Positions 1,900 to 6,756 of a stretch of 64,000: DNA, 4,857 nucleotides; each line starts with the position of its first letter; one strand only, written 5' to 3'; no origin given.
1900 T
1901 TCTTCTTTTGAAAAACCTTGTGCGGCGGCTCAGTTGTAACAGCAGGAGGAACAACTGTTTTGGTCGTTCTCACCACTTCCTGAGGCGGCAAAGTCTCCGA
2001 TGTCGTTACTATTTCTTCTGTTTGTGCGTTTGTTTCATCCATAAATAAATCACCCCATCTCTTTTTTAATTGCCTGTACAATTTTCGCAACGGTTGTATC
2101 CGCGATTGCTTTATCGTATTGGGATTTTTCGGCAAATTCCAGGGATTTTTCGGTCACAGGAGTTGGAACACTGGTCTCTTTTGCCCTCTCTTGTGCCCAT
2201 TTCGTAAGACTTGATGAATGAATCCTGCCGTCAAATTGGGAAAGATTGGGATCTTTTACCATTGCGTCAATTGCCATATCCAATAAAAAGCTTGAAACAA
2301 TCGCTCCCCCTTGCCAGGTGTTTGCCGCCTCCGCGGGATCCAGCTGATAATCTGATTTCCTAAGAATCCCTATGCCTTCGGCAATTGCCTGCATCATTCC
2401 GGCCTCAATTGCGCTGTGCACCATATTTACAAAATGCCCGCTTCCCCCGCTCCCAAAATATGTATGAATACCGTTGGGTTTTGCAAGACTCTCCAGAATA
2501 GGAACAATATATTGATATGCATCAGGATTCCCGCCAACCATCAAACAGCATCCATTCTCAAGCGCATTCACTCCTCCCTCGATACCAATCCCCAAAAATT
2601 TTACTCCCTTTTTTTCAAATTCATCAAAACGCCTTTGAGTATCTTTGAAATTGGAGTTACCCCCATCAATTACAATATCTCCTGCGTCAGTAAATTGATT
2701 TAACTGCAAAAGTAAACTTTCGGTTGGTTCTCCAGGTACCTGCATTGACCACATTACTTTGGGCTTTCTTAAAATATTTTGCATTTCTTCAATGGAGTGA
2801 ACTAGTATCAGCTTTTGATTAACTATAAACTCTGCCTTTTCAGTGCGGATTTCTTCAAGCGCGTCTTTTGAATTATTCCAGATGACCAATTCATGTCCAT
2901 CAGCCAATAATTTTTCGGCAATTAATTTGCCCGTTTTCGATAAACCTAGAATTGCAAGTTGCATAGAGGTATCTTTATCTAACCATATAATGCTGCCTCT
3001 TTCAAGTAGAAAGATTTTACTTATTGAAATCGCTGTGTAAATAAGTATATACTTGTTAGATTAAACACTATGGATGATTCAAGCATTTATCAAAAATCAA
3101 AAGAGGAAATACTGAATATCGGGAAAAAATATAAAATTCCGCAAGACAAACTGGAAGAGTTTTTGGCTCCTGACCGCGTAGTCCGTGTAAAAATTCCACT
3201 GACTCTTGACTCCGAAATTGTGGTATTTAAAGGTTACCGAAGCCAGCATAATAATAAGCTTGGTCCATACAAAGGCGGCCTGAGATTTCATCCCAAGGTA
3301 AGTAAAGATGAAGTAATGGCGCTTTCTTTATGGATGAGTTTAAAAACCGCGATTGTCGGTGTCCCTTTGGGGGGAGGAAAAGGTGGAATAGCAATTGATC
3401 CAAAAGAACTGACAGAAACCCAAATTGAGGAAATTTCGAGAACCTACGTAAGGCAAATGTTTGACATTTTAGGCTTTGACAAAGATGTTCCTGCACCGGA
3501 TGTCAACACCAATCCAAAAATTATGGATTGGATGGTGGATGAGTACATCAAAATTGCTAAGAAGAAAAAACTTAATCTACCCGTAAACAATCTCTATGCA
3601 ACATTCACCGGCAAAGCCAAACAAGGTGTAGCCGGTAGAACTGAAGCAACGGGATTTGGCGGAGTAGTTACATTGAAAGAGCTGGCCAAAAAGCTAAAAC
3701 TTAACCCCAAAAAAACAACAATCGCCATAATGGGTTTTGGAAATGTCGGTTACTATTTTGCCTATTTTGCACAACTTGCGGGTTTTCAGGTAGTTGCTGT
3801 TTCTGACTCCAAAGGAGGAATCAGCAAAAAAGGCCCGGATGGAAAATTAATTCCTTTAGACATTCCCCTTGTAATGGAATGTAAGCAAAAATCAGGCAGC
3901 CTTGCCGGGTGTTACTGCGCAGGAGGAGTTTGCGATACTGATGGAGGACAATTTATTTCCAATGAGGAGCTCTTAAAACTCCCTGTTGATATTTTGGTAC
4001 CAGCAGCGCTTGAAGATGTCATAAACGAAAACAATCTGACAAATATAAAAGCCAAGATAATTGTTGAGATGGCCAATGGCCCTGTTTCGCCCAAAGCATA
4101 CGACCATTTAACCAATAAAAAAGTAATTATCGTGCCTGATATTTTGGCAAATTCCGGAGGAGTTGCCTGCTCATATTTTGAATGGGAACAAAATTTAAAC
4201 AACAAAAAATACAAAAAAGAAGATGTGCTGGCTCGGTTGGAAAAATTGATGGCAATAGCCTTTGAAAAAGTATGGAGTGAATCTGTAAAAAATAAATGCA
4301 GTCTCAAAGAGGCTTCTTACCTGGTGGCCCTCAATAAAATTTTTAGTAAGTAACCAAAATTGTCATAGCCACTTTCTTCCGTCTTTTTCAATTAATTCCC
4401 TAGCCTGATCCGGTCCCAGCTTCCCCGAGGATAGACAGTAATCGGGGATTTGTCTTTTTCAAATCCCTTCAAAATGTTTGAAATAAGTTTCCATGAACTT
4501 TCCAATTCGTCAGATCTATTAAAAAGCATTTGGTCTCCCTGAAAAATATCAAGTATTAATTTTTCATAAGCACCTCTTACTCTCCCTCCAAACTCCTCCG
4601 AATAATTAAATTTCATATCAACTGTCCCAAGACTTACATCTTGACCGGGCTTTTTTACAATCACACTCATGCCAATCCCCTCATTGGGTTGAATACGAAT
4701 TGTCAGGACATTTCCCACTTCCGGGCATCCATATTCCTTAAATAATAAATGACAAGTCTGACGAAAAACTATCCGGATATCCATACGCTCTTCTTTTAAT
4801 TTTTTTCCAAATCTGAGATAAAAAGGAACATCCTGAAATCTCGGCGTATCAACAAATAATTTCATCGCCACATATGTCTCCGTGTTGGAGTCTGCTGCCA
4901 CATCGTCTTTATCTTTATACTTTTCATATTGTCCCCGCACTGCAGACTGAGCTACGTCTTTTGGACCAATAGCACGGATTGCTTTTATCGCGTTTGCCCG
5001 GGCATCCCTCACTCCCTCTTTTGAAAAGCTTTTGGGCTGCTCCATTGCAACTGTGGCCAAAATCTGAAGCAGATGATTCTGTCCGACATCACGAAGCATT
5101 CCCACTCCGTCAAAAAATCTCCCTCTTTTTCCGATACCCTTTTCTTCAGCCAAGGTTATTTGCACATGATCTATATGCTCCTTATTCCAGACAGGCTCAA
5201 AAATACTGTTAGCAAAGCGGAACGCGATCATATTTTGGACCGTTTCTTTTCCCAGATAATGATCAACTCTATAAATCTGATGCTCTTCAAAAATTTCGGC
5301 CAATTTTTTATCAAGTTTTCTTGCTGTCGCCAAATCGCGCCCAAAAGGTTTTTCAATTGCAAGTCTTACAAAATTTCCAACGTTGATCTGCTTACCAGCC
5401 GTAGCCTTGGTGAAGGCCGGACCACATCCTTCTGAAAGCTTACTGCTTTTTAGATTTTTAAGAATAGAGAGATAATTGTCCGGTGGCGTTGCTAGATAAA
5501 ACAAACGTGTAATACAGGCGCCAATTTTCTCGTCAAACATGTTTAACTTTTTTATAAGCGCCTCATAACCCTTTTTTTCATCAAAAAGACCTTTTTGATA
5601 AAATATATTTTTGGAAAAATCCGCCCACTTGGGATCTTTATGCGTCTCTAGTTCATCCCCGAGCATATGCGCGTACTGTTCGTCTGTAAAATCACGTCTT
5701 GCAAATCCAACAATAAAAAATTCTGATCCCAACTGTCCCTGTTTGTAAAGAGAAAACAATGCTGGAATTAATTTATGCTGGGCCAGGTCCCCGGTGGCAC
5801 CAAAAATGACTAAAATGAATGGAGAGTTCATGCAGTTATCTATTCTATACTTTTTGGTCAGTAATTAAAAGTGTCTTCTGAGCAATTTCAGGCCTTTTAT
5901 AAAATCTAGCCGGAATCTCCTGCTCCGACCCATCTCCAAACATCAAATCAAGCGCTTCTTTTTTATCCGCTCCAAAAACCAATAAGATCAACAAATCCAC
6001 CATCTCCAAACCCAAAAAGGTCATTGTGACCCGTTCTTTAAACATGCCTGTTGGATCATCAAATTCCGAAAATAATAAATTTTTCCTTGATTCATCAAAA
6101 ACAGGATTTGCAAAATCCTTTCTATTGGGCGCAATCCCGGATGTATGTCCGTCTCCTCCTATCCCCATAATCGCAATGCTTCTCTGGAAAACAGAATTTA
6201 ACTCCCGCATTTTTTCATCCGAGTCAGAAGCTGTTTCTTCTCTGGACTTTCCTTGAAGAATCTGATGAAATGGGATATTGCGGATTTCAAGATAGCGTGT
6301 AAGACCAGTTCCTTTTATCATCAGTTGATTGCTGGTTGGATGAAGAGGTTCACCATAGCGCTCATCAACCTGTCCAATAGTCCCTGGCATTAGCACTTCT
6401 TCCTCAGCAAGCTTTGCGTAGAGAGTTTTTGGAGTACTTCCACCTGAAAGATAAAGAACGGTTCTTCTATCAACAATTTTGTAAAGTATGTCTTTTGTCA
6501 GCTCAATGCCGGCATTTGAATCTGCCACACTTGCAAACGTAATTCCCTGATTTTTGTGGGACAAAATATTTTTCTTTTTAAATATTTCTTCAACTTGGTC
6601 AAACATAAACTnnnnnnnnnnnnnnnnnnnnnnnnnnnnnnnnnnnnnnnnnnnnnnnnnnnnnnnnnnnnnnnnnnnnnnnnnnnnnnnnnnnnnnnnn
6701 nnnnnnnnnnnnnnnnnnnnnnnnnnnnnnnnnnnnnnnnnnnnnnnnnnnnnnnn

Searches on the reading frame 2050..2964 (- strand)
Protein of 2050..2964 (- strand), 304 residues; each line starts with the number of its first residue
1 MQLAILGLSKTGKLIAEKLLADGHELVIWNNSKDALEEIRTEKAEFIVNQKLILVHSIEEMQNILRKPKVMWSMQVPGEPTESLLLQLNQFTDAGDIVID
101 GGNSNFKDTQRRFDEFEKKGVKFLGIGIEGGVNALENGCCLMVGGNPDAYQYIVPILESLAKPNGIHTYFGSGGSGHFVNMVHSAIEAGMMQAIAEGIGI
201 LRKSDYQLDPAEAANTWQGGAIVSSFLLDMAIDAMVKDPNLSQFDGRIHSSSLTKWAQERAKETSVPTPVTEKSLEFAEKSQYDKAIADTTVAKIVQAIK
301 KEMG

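Call 78: search_protein_families(library=pfam, proteins=[window:2050-2964:-], max_evalue=0.0001)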
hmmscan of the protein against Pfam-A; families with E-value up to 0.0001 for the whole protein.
window:2050-2964:- (304 aa): 2 families
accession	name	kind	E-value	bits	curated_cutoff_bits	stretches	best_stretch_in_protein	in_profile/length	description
PF03446.21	NAD_binding_2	-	5.9e-28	98.3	21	1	3-162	2-154/161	NAD binding domain of 6-phosphogluconate dehydrogenase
PF00393.24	6PGD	-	3.7e-13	49.9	27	1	176-274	1-106/290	6-phosphogluconate dehydrogenase, C-terminal domain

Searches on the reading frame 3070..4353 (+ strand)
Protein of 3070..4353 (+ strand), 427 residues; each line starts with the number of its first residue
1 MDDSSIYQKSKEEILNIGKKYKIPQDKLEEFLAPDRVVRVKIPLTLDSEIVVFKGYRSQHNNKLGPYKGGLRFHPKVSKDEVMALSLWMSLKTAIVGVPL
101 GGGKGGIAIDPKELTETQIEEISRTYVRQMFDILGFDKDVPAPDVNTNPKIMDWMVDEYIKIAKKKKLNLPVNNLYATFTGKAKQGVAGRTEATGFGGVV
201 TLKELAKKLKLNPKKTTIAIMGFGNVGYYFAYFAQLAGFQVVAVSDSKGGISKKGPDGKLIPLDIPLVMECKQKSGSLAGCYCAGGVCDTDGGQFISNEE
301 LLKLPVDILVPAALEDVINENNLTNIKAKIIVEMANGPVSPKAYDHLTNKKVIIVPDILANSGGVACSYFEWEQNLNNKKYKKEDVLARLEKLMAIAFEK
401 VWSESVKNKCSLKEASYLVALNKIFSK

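Call 63: search_protein_families(library=pfam, proteins=[window:3070-4353:+], max_evalue=0.0001)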
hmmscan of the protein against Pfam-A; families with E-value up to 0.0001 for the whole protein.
window:3070-4353:+ (427 aa): 2 families
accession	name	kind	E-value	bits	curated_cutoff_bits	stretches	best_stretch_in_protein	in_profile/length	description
PF00208.27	ELFV_dehydrog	-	8.8e-63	212.7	23.4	1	186-425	2-234/241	Glutamate/Leucine/Phenylalanine/Valine dehydrogenase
PF02812.23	ELFV_dehydrog_N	-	2e-50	170.2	25.3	1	34-159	1-127/129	Glu/Leu/Phe/Val dehydrogenase, dimerisation domain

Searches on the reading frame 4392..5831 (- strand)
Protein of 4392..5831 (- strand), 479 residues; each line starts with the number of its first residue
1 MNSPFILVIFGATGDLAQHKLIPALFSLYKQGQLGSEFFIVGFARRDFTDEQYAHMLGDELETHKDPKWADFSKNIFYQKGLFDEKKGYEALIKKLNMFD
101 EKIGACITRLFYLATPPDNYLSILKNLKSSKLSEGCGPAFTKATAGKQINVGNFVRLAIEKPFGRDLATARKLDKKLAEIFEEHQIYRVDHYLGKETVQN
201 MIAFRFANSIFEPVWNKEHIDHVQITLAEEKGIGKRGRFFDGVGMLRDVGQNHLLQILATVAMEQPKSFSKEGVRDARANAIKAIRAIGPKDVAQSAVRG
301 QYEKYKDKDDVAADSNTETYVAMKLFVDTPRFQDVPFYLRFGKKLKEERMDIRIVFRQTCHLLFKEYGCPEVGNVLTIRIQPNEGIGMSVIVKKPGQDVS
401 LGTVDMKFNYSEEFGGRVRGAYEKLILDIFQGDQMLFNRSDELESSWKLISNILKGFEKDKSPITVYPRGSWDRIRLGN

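Call 63: search_protein_families(library=pfam, proteins=[window:4392-5831:-], max_evalue=0.0001)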
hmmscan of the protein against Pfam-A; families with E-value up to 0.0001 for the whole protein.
window:4392-5831:- (479 aa): 2 families
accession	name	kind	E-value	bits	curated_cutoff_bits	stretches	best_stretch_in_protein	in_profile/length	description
PF02781.21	G6PD_C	-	4.6e-98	328.4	27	1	203-473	2-280/296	Glucose-6-phosphate dehydrogenase, C-terminal domain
PF00479.28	G6PD_N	-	3.8e-55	187.8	22.1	1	8-200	1-183/183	Glucose-6-phosphate dehydrogenase, NAD binding domain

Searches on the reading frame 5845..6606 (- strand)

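Call 78: search_protein_families(library=pfam, proteins=[window:5845-6606:-], max_evalue=0.0001)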
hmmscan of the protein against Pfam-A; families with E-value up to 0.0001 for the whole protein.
window:5845-6606:- (253 aa): 1 family
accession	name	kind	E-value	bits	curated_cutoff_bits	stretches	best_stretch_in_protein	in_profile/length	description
PF01182.26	Glucosamine_iso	-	1.5e-25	90.8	27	1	47-237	26-217/225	Glucosamine-6-phosphate isomerases/6-phosphogluconolactonase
